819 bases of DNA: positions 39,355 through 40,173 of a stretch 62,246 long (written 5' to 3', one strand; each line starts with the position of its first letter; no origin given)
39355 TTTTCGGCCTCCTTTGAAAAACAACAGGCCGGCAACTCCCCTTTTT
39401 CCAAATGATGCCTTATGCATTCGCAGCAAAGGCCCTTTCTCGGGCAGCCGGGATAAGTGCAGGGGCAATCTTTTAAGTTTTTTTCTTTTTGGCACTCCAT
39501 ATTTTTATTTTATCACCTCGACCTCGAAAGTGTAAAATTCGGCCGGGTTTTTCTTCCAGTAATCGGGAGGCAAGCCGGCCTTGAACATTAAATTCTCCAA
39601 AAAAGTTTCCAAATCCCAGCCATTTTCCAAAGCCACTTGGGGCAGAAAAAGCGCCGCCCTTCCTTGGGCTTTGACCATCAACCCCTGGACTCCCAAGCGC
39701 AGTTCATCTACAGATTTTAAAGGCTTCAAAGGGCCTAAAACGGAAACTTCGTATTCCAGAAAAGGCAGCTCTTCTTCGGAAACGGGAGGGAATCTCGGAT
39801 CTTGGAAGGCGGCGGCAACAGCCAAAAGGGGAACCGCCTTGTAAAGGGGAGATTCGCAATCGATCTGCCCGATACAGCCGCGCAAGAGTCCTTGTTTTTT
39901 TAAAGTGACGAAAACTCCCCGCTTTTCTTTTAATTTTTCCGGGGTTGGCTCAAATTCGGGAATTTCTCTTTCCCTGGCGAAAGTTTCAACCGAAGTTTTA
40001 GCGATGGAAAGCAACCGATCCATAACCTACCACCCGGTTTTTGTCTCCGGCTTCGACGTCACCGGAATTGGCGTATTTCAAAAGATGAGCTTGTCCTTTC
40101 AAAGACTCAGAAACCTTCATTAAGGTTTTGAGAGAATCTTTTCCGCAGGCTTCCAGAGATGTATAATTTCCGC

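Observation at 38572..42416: Six-gene operon EndoQ / Mth938-like / Memo / AMMECR1 / Cys-rich peptide / DUF72 with no radical SAM partner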

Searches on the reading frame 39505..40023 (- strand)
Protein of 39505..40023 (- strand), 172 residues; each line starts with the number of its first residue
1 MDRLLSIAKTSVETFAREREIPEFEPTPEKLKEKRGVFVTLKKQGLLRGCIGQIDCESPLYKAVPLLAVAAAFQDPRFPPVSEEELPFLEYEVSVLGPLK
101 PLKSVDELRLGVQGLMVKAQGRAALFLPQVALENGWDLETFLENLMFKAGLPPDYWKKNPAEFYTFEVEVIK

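Call 3: search_protein_families(library=pfam, proteins=[window:39505-40023:-], max_evalue=0.01)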
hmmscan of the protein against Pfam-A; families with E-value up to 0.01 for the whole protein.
window:39505-40023:- (172 aa): 1 family
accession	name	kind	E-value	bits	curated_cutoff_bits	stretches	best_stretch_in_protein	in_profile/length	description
PF01871.22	AMMECR1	-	6.7e-54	182.3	25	1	6-170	2-167/168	AMMECR1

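Call 4: search_protein_families(library=ncbifam, proteins=[window:39505-40023:-], max_evalue=0.01)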
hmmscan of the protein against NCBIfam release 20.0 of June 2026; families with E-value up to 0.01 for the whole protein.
window:39505-40023:- (172 aa): 3 families
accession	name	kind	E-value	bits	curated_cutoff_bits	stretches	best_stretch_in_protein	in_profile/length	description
TIGR04335.1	AmmeMemoSam_A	hypoth_equivalog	6.5e-53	178.7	99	1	3-170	2-174/175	AmmeMemoRadiSam system protein A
NF002000.0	PRK00801.1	equivalog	3.6e-42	143.7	273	1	4-171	12-184/201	hypothetical protein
TIGR00296.1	TIGR00296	hypoth_equivalog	1.3e-38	132.7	91.05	1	6-170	14-187/200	TIGR00296 family protein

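Call 13: find_encoding_contigs(protein=window:39505-40023:-, flank=10000, max_places=10)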
Protein window:39505-40023:- (172 aa): no gene with exactly this product is on record in the collection.

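Call 14: find_homologous_proteins(query=window:39505-40023:-, max_evalue=1e-10)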
Query window:39505-40023:- (172 aa): 2317 proteins with E <= 1e-10 among 2502 candidates; the best 120 are listed.
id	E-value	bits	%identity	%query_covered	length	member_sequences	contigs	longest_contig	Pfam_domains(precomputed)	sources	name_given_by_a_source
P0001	5.1e-108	376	100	100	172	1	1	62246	PF01871.23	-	-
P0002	2.5e-65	237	64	100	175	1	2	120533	PF01871.23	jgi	jgi:AmmeMemoRadiSam system protein A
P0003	3.4e-65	237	62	100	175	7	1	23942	PF01871.23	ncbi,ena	-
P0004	6.3e-64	233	64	100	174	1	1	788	PF01871.23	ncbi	-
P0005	3.5e-63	230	65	99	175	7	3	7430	PF01871.23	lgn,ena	-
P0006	1.3e-62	229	60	100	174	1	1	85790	PF01871.23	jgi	-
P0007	2.8e-61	224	61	99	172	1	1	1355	PF01871.23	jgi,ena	-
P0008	5.8e-61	223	60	98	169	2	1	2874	PF01871.23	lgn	-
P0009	2.5e-60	221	62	100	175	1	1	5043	PF01871.23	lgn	-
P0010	4.2e-60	220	60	100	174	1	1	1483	PF01871.23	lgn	-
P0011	1.9e-59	218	58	100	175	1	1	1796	PF01871.23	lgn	-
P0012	1.5e-57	212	62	98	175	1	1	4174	PF01871.23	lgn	-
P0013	3.0e-57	211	57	99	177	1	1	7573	PF01871.23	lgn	-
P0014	1.2e-52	196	58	100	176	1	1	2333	PF01871.23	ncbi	-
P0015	8.7e-51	190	54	97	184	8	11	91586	PF01871.23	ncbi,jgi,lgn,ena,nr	ncbi:MAG TPA: AmmeMemoRadiSam system protein A [Candidatus Pacearchaeota archaeon]|nr:AmmeMemoRadiSa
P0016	4.0e-47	178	52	97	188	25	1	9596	PF01871.23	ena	-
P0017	1.6e-45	173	53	98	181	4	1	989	PF01871.23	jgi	-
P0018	2.2e-44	169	50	98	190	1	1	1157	PF01871.23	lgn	-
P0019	2.4e-44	169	51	98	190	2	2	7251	PF01871.23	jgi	-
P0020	2.6e-44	169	50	99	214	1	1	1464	PF01871.23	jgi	jgi:AmmeMemoRadiSam system protein A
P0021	3.5e-44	169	49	98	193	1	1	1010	PF01871.23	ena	-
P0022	4.2e-44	168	51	98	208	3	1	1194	PF01871.23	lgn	-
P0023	7.0e-44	168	53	98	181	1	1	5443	PF01871.23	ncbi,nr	ncbi:MAG: AmmeMemoRadiSam system protein A [Candidatus Ratteibacteria bacterium]|nr:AmmeMemoRadiSam 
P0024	8.2e-44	167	49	97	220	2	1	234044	PF01871.23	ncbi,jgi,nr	ncbi:MAG: AmmeMemoRadiSam system protein A [Deltaproteobacteria bacterium]|nr:AmmeMemoRadiSam system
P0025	2.0e-43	166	51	98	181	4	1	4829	PF01871.23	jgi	-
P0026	2.0e-43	166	50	97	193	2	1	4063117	PF01871.23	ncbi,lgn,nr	ncbi:MAG: AmmeMemoRadiSam system protein A [bacterium]|nr:MAG: AmmeMemoRadiSam system protein A [bac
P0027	2.0e-43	166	53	98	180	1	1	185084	PF01871.23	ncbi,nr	ncbi:MAG: AmmeMemoRadiSam system protein A [bacterium]|nr:AmmeMemoRadiSam system protein A [bacteriu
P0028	7.4e-43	164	49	98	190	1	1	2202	PF01871.23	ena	-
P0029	8.5e-43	164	46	98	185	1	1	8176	PF01871.23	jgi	jgi:AmmeMemoRadiSam system protein A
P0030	8.5e-43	164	50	97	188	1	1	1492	PF01871.23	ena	-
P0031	1.4e-42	163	48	97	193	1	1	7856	PF01871.23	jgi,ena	-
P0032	2.4e-42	163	48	98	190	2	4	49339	PF01871.23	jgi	jgi:AmmeMemoRadiSam system protein A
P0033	2.5e-42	162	50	98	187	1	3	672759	PF01871.23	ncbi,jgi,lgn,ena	-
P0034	2.6e-42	162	48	97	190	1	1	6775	PF01871.23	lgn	-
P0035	3.6e-42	162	49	98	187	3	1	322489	PF01871.23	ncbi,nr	ncbi:MAG: AmmeMemoRadiSam system protein A [Candidatus Edwardsbacteria bacterium]|nr:AmmeMemoRadiSam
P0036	3.7e-42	162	51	97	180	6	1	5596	PF01871.23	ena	-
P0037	5.2e-42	161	49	97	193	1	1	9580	PF01871.23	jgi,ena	-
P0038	6.4e-42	161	50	98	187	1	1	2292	PF01871.23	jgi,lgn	jgi:AmmeMemoRadiSam system protein A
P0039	6.5e-42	161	47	97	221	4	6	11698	PF01871.23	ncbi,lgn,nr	ncbi:MAG: AmmeMemoRadiSam system protein A [Desulfobaccales bacterium]|nr:AmmeMemoRadiSam system pro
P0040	7.0e-42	161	51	98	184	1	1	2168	PF01871.23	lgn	-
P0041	8.5e-42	161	50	90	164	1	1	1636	PF01871.23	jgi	jgi:AmmeMemoRadiSam system protein A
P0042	9.3e-42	161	50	98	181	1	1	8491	PF01871.23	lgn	-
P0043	1.0e-41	161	49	97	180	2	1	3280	PF01871.23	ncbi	-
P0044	1.3e-41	160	52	96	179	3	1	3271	PF01871.23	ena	-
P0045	1.7e-41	160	51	97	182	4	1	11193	PF01871.23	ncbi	-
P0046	1.7e-41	160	50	98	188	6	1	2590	PF01871.23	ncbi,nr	ncbi:MAG: AmmeMemoRadiSam system protein A [Candidatus Omnitrophica bacterium]|nr:AmmeMemoRadiSam sy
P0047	1.8e-41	160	50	97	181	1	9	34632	PF01871.23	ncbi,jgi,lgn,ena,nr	ncbi:MAG TPA: AmmeMemoRadiSam system protein A [bacterium]|nr:AmmeMemoRadiSam system protein A [bact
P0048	1.8e-41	160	47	97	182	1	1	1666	PF01871.23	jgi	jgi:AmmeMemoRadiSam system protein A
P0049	2.5e-41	159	47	98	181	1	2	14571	PF01871.23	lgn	-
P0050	2.6e-41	159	49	98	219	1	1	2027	PF01871.23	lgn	-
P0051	2.6e-41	159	49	97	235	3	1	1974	PF01871.23,PF01875.23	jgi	-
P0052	4.3e-41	158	45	97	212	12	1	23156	PF01871.23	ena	-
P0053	6.5e-41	158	46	97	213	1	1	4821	PF01871.23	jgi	jgi:AmmeMemoRadiSam system protein A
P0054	6.6e-41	158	48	95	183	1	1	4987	PF01871.23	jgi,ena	-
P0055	7.8e-41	158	47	98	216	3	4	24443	PF01871.23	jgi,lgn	-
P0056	9.2e-41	157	51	98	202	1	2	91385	PF01871.23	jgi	jgi:AmmeMemoRadiSam system protein A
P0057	1.0e-40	157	53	95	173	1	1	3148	PF01871.23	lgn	-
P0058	1.4e-40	157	49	98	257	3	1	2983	PF01871.23,PF01875.23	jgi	jgi:hypothetical protein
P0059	1.8e-40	156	49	97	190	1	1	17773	PF01871.23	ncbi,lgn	-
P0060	2.5e-40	156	49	97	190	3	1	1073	PF01871.23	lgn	-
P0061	2.7e-40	156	49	97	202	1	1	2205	PF01871.23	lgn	-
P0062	2.7e-40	156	48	97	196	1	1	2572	PF01871.23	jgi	jgi:AmmeMemoRadiSam system protein A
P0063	2.8e-40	156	46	98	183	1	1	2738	PF01871.23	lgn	-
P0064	3.2e-40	156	47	97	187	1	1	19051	PF01871.23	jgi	-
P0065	3.9e-40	155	49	98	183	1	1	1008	PF01871.23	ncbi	-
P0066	4.5e-40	155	47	98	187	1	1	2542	PF01871.23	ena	-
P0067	5.0e-40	155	46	97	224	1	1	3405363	PF01871.23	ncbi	ncbi:MAG: AmmeMemoRadiSam system protein A, partial [Anaerolineaceae bacterium]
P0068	5.2e-40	155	48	97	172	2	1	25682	PF01871.23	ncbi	-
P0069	5.5e-40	155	50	96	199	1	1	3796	PF01871.23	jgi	-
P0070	8.2e-40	154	49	98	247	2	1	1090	PF01871.23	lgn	-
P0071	9.7e-40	154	49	98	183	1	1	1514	PF01871.23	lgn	-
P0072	1.0e-39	154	49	97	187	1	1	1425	PF01871.23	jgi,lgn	-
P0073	1.3e-39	154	46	98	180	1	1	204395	PF01871.23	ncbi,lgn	-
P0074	1.3e-39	154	45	99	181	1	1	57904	PF01871.23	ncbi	-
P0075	1.5e-39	153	47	98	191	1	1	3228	PF01871.23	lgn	-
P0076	1.6e-39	153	47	98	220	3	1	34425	PF01871.23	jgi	-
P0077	1.8e-39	153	46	98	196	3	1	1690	PF01871.23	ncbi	-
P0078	1.8e-39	153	45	96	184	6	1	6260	PF01871.23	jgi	jgi:AmmeMemoRadiSam system protein A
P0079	2.2e-39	153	48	97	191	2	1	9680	PF01871.23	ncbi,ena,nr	ncbi:AmmeMemoRadiSam system protein A [candidate division NPL-UPA2 bacterium]|nr:AmmeMemoRadiSam sys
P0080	2.2e-39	153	46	98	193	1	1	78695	PF01871.23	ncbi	-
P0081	2.7e-39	153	48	98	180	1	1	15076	PF01871.23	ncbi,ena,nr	ncbi:AmmeMemoRadiSam system protein A [Patescibacteria group bacterium]|nr:AmmeMemoRadiSam system pr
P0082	2.8e-39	153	49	97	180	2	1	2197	PF01871.23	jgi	-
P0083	3.1e-39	152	47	96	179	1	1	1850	PF01871.23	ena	-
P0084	3.7e-39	152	49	97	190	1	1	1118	PF01871.23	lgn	-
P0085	4.1e-39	152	45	96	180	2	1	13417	PF01871.23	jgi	jgi:AmmeMemoRadiSam system protein A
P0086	4.4e-39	152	46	97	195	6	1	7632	PF01871.23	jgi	-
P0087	4.5e-39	152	47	95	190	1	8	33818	PF01871.23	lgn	-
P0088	6.3e-39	151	49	97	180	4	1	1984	PF01871.23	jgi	-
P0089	6.9e-39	151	49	98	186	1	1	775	PF01871.23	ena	-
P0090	7.6e-39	151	49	95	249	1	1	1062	PF01871.23,PF01875.23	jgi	jgi:hypothetical protein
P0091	9.5e-39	151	49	98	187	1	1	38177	PF01871.23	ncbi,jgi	jgi:AmmeMemoRadiSam system protein A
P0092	1.4e-38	150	49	97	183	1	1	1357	PF01871.23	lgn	-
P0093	1.5e-38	150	48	97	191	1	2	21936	PF01871.23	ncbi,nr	ncbi:MAG: AmmeMemoRadiSam system protein A [Calditrichaeota bacterium]|nr:MAG: AmmeMemoRadiSam syste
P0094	1.6e-38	150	48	98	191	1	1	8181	PF01871.23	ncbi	-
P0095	1.7e-38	150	47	98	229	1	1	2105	PF01871.23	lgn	-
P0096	1.9e-38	150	47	98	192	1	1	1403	PF01871.23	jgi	jgi:AmmeMemoRadiSam system protein A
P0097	2.1e-38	150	48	98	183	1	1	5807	PF01871.23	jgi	jgi:AmmeMemoRadiSam system protein A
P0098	2.5e-38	149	47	97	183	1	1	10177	PF01871.23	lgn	-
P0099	2.5e-38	149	52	95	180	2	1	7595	PF01871.23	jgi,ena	-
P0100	3.7e-38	149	50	88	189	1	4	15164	PF01871.23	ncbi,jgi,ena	-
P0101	4.0e-38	149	49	81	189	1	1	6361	PF01871.23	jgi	-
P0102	4.3e-38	149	47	98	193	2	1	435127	PF01871.23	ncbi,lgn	-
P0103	5.0e-38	148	54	80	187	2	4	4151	PF01871.23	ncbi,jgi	-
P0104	5.1e-38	148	52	84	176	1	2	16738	PF01871.23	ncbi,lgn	-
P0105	6.0e-38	148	43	97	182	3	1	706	PF01871.23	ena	-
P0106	6.6e-38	148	46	98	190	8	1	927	PF01871.23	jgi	-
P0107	6.7e-38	148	53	81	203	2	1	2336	PF01871.23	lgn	-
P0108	6.7e-38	148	44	97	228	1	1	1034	PF01871.23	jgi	-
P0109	7.9e-38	148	47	97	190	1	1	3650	PF01871.23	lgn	-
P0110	8.2e-38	148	48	97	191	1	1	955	PF01871.23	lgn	-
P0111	8.4e-38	148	48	94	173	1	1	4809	PF01871.23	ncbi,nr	ncbi:MAG: AmmeMemoRadiSam system protein A, partial [Caldiserica bacterium]|nr:AmmeMemoRadiSam syste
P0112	1.0e-37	147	53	85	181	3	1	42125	PF01871.23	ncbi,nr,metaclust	ncbi:hypothetical protein A2W24_04400 [Microgenomates group bacterium RBG_16_45_19]|nr:MAG: hypothet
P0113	1.1e-37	147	52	79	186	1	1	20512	PF01871.23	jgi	-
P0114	1.2e-37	147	49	97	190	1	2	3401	PF01871.23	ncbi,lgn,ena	-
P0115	1.3e-37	147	46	98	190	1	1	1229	PF01871.23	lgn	-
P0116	1.5e-37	147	45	98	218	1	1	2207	PF01871.23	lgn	-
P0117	1.5e-37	147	46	97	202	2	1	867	PF01871.23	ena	-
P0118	1.6e-37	147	47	97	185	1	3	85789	PF01871.23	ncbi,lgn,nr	ncbi:MAG: AmmeMemoRadiSam system protein A [Candidatus Cloacimonetes bacterium]|nr:AmmeMemoRadiSam s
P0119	1.6e-37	147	50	84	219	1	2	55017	PF01871.23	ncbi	-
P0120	1.7e-37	147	48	97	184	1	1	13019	PF01871.23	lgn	-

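Call 15: find_encoding_contigs(protein=P0002, flank=8000, max_places=3)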
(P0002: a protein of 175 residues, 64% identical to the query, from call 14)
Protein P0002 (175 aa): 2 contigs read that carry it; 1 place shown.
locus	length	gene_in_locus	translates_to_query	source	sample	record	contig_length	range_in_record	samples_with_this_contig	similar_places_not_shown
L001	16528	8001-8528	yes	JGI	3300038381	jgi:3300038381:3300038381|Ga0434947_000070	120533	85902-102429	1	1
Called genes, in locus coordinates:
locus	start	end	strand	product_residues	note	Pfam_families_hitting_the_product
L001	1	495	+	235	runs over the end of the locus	PF01209:Ubie_methyltran, PF13489:Methyltransf_23, PF02353:CMAS, PF07021:MetW, PF13847:Methyltransf_31, PF08241:Methyltransf_11, PF08242:Methyltransf_12, PF13649:Methyltransf_25, +2 more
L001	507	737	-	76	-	-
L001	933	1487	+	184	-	PF18306:LDcluster4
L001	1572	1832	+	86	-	PF16325:Peptidase_U32_C (weak), PF03144:GTP_EFTU_D2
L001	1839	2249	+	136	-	PF02308:MgtC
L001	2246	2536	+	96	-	-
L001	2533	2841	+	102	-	-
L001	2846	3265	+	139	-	PF18920:DUF5671 (faint)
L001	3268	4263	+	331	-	PF01699:Na_Ca_ex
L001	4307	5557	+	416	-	PF27218:MJ0043_C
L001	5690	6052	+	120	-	PF04430:DUF498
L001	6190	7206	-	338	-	PF01137:RTC, PF05189:RTC_insert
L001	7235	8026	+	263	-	PF01875:Memo, PF02900:LigB (weak)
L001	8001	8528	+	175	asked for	PF01871:AMMECR1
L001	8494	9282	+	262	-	PF01904:DUF72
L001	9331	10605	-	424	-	PF13506:Glyco_transf_21, PF03142:Chitin_synth_2 (faint), PF00535:Glycos_transf_2, PF13641:Glyco_tranf_2_3, PF13632:Glyco_trans_2_3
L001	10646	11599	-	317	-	PF07992:Pyr_redox_2 (weak), PF00070:Pyr_redox (faint), PF03721:UDPG_MGDP_dh_N (weak), PF02254:TrkA_N (weak), PF03721:UDPG_MGDP_dh_N, PF00984:UDPG_MGDP_dh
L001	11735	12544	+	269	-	PF00413:Peptidase_M10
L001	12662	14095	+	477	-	PF18915:DUF5667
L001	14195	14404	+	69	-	PF08984:DUF1858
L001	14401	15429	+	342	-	PF03706:LPG_synthase_TM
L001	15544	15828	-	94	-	-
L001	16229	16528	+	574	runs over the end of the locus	PF14716:HHH_8, PF00633:HHH (faint), PF10391:DNA_pol_lambd_f (faint), PF14520:HHH_5, PF14791:DNA_pol_B_thumb, PF02811:PHP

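Call 16: find_encoding_contigs(protein=P0006, flank=8000, max_places=3)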
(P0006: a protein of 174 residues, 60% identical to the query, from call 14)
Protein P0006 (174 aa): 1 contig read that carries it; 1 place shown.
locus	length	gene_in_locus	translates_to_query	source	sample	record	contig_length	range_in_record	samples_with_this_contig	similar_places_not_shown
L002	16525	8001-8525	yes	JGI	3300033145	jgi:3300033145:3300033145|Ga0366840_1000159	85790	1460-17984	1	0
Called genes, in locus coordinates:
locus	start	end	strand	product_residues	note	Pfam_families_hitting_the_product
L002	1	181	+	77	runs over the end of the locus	PF07927:HicA_toxin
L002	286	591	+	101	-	-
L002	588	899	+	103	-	-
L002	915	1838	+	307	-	PF03741:TerC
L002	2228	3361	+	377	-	PF03222:Trp_Tyr_perm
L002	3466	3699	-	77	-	PF01037:AsnC_trans_reg, PF03927:NapD (weak)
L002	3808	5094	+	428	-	PF27218:MJ0043_C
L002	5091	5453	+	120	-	PF04430:DUF498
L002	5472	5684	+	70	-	PF11146:DUF2905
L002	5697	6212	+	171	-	PF00004:AAA (weak), PF01443:Viral_helicase1 (faint), PF01637:ATPase_2, PF03266:NTPase_1, PF07728:AAA_5 (faint), PF13173:AAA_14 (faint), PF13238:AAA_18 (weak)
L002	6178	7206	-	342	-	PF01137:RTC, PF05189:RTC_insert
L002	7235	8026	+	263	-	PF01875:Memo, PF02900:LigB (weak)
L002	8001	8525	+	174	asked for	PF01871:AMMECR1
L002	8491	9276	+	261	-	PF01904:DUF72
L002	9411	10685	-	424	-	PF13506:Glyco_transf_21, PF00535:Glycos_transf_2, PF13641:Glyco_tranf_2_3, PF03142:Chitin_synth_2 (weak), PF13632:Glyco_trans_2_3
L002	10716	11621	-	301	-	PF03721:UDPG_MGDP_dh_N, PF00984:UDPG_MGDP_dh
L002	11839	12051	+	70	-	PF08984:DUF1858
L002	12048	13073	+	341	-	PF03706:LPG_synthase_TM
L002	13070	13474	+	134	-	PF01894:YjbQ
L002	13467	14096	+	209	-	PF07690:MFS_1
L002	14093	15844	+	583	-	PF14716:HHH_8, PF00633:HHH (faint), PF10391:DNA_pol_lambd_f (faint), PF14520:HHH_5, PF14791:DNA_pol_B_thumb, PF02811:PHP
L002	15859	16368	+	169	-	PF00293:NUDIX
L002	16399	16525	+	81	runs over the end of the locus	PF01035:DNA_binding_1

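Call 17: find_encoding_contigs(protein=P0003, flank=8000, max_places=3)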
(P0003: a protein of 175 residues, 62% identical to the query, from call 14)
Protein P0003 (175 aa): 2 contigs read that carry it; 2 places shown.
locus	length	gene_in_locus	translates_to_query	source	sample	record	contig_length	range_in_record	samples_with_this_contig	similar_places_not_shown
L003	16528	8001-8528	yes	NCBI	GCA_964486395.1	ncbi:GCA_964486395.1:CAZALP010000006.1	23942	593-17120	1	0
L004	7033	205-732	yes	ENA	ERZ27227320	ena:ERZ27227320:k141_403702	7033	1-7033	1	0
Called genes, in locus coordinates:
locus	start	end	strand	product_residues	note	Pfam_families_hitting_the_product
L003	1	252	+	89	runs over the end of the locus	PF03144:GTP_EFTU_D2 (weak)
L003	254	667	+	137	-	PF02308:MgtC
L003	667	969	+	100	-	-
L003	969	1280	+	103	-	-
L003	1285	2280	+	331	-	PF01699:Na_Ca_ex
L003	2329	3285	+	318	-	PF00999:Na_H_Exchanger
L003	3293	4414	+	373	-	PF03222:Trp_Tyr_perm, PF13520:AA_permease_2 (weak)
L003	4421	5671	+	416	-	PF27218:MJ0043_C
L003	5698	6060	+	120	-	PF04430:DUF498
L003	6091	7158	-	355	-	PF01137:RTC, PF05189:RTC_insert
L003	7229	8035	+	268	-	PF01875:Memo, PF02900:LigB (weak)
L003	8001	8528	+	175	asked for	PF01871:AMMECR1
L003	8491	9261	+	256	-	PF01904:DUF72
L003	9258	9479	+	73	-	-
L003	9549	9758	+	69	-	PF08984:DUF1858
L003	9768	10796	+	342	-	PF03706:LPG_synthase_TM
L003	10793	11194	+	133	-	PF01894:YjbQ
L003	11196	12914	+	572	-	PF14716:HHH_8, PF00633:HHH (faint), PF10391:DNA_pol_lambd_f (faint), PF14520:HHH_5, PF14791:DNA_pol_B_thumb, PF02811:PHP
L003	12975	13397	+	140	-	PF00293:NUDIX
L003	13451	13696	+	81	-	PF01035:DNA_binding_1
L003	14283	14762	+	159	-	PF03162:Y_phosphatase2, PF13350:Y_phosphatase3, PF22741:PTP-NADK, PF22784:PTP-SAK (weak), PF22785:Tc-R-P, PF00782:DSPc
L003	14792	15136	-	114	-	PF00453:Ribosomal_L20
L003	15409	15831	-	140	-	PF05198:IF3_N, PF00707:IF3_C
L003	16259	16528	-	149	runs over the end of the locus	PF01668:SmpB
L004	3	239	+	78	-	?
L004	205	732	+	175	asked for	PF01871:AMMECR1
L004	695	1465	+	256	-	PF01904:DUF72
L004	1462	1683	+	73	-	-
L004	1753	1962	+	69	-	PF08984:DUF1858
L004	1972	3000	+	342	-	PF03706:LPG_synthase_TM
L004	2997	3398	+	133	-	PF01894:YjbQ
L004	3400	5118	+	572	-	PF14716:HHH_8, PF00633:HHH (faint), PF10391:DNA_pol_lambd_f (faint), PF14520:HHH_5, PF14791:DNA_pol_B_thumb, PF02811:PHP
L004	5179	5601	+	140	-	PF00293:NUDIX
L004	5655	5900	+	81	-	PF01035:DNA_binding_1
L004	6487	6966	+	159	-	PF03162:Y_phosphatase2, PF13350:Y_phosphatase3, PF22741:PTP-NADK, PF22784:PTP-SAK (weak), PF22785:Tc-R-P, PF00782:DSPc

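Call 35: find_related_loci(query=A1, collection=genome_contigs, flank=10000)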
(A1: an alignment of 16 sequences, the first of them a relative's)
Query A1 (172 aa) in genome_contigs; peptide patterns used: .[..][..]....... (x = any residue, [..] = any of these).
600 stretches matched a pattern (row limit reached: there are more); 600 encode a relative of the query (tblastn E <= 1e-3); the best 80 are kept; 80 distinct loci.
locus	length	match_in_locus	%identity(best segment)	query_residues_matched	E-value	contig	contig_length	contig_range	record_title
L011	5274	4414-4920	51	4-172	2e-53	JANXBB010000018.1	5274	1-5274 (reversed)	MAG: candidate division WOR-3 bacterium isolate SKYB20 k141_391865, whole genome shotgun sequence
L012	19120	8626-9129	51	3-170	8e-52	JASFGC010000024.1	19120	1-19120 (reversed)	MAG: Syntrophobacterales bacterium isolate D0606S20remetaG_Bin_93 D0606S20remetaG_FD_scaffold_73_c1, whole genome shotgu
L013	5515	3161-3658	52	4-169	6e-52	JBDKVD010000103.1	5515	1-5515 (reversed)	MAG: Smithella sp. isolate 8_bin.81 c_000000340787, whole genome shotgun sequence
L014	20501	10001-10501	53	4-170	2e-51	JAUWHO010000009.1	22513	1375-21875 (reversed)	MAG: Candidatus Zixiibacteriota bacterium isolate CSMAG_2270 CSMAG_2270_k141_998541_length_22513_cov_10.6098, whole geno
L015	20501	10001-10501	49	4-170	8e-51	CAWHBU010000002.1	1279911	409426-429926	MAG: uncultured delta proteobacterium isolate MFD03726.bin.2.155 genome assembly, contig: contig_10498, whole genome sho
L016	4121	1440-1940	49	4-170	4e-50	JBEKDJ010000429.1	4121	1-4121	MAG: Thermodesulfobacteriota bacterium isolate SPRUCE 180 SPRUCE_180_429, whole genome shotgun sequence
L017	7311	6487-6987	51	4-170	8e-50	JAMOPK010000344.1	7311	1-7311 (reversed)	MAG: candidate division WOR-3 bacterium isolate 4559-240_metabat1_scaf2bin.033 4559-240_scaffold_5887_c1, whole genome s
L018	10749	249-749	51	4-170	6e-50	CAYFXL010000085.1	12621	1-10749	MAG TPA_asm: uncultured Syntrophobacterales bacterium isolate ERP108616_co2_512 genome assembly, contig: NODE_8725_lengt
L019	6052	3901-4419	53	4-170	1e-49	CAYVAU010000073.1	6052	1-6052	MAG TPA_asm: uncultured Thermodesulfobacteriota bacterium isolate SRP141559_co1_72 genome assembly, contig: NODE_8296_le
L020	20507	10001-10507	47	2-170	2e-49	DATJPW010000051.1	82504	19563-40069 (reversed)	MAG TPA_asm: Desulfomonilaceae bacterium isolate SMAG_U14923 k141_3643232, whole genome shotgun sequence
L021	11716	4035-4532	49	4-169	4e-49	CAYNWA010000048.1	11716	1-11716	MAG TPA_asm: uncultured Smithella sp. isolate binchicken_co405_44 genome assembly, contig: NODE_8307_length_11716_cov_32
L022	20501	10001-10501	49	4-170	5e-49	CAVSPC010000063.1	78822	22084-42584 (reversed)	MAG: uncultured delta proteobacterium isolate MFD01299.bin.3.165 genome assembly, contig: contig_89184, whole genome sho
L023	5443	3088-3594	53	3-170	5e-49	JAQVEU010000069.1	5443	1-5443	MAG: Candidatus Ratteibacteria bacterium isolate STE_142 NODE_44901_length_5443_cov_2.681527_Sandtown_E, whole genome sh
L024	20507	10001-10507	50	3-170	8e-49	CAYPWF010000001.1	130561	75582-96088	MAG TPA_asm: uncultured Desulfarculaceae bacterium isolate binchicken_co274_493 genome assembly, contig: NODE_263_length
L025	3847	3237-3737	47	4-170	9e-49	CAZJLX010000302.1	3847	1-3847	MAG TPA_asm: uncultured Ignavibacteriaceae bacterium isolate binchicken_co129_825 genome assembly, contig: NODE_90555_le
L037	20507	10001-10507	50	2-170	3e-47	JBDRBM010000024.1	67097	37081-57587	MAG: Candidatus Omnitrophota bacterium isolate MEGAHIT-group-1.126 k141_5532937, whole genome shotgun sequence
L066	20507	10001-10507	48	3-170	2e-44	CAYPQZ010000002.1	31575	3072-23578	MAG TPA_asm: uncultured Candidatus Saccharibacteria bacterium isolate SRP067234_co1_67 genome assembly, contig: k99_1810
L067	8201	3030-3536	48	4-171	1e-44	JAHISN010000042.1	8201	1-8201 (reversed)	MAG: Patescibacteria group bacterium isolate MM_PC_MetaG.mb.174 MM_PC_MetaG.mb.174_k141_929406, whole genome shotgun seq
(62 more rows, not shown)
